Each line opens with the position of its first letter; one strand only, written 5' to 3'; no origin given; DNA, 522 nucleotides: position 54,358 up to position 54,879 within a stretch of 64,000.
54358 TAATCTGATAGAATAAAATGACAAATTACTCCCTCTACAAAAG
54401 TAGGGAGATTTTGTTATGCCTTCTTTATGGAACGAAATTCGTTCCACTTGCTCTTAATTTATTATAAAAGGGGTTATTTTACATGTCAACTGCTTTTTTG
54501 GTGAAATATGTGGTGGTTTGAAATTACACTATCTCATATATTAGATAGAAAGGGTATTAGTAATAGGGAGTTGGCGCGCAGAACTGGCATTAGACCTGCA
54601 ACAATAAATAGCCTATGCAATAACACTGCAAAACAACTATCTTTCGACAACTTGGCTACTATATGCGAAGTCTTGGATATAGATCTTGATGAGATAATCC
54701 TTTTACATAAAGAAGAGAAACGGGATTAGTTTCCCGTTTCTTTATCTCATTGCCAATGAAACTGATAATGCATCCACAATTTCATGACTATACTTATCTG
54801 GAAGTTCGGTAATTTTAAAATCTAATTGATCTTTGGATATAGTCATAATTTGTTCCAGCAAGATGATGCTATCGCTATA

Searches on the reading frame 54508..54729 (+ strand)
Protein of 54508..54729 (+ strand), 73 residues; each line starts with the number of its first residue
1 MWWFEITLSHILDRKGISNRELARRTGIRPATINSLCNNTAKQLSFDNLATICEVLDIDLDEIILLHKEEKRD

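Call 3: search_protein_families(library=pfam, proteins=[window:54508-54729:+], max_evalue=0.1)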
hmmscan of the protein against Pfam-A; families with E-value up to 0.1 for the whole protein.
window:54508-54729:+ (73 aa): 16 families
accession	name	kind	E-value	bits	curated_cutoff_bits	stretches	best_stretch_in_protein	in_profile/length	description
PF13443.12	HTH_26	-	2.5e-17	63.3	22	1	8-64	2-58/63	Cro/C1-type HTH DNA-binding domain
PF01381.28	HTH_3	-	1.5e-10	41.4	23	1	12-63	5-55/55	Helix-turn-helix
PF12844.13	HTH_19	-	2.5e-07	30.9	30.2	1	12-65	8-60/64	Helix-turn-helix domain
PF13412.12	HTH_24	-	0.00013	22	21.9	1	8-36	9-37/48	Winged helix-turn-helix DNA-binding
PF13744.12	HTH_37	-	0.00054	20.1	27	1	10-60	25-75/80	Helix-turn-helix domain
PF12802.13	MarR_2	-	0.0013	19.3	27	1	7-41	10-45/61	MarR family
PF13560.12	HTH_31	-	0.0015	19.2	27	1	14-62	12-60/64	Helix-turn-helix domain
PF07022.19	Phage_CI_repr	-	0.012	16.3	22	1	8-65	3-59/65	Bacteriophage CI repressor helix-turn-helix domain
PF13936.12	HTH_38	-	0.012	15.8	27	1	12-34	16-38/44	Helix-turn-helix domain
PF06892.16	Phage_CP76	-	0.016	15.6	26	1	17-55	16-56/146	Phage regulatory protein CII (CP76)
PF04218.19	CENP-B_N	-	0.019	15.1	21.2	1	16-44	22-50/53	CENP-B N-terminal DNA-binding domain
PF13413.12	HTH_25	-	0.027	14.7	24.6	1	14-45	8-39/62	Helix-turn-helix domain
PF19104.5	DUF5791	-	0.032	14.8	27.4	1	4-63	5-64/124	Family of unknown function (DUF5791)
PF04322.17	DUF473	-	0.054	13.8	25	1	26-73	7-54/118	Protein of unknown function (DUF473)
PF00196.25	GerE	-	0.065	13.3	23.5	1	15-51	16-52/57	Bacterial regulatory proteins, luxR family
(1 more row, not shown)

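Call 4: search_protein_families(library=ncbifam, proteins=[window:54508-54729:+], max_evalue=0.1)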
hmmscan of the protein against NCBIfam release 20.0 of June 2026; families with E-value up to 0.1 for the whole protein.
window:54508-54729:+ (73 aa): 11 families
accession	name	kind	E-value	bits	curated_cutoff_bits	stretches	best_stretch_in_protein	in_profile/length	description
NF038310.1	lysogeny_AimR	equivalog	9.7e-06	24.9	70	1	9-59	2-51/365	AimR family lysis-lysogeny pheromone receptor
NF041951.1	phage_RstR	subfamily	0.0017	18.6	80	1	7-71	6-69/108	RstR family transcriptional repressor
TIGR02607.1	antidote_HigA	equivalog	0.0017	18.2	47.7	1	5-41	9-45/81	HigA family addiction module antitoxin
NF007271.0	PRK09726.1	equivalog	0.0028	17.6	79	1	11-58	20-66/88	type II toxin-antitoxin system antitoxin HipB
TIGR00673.1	cynS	equivalog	0.015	15.3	113.3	1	14-68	19-72/150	cyanase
NF000090.1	trans_reg_VanU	equivalog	0.016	15.4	150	1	15-65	15-63/75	glycopeptide resistance transcriptional regulator VanU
NF010465.0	PRK13890.1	equivalog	0.021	14.9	96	1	8-63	10-64/121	conjugal transfer protein TrbA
TIGR04111.1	BcepMu_gp16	hypoth_equivalog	0.035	14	34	1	12-42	9-39/55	phage-associated protein, BcepMu gp16 family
NF033546.1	transpos_IS21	equivalog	0.042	13.4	160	1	12-40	4-32/294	IS21 family transposase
NF033547.1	transpos_IS1595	equivalog_domain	0.045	13.6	75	1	3-69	9-75/215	IS1595 family transposase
NF007408.0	PRK09943.1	equivalog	0.045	13.3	211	1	8-65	12-68/185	HTH-type transcriptional regulator PuuR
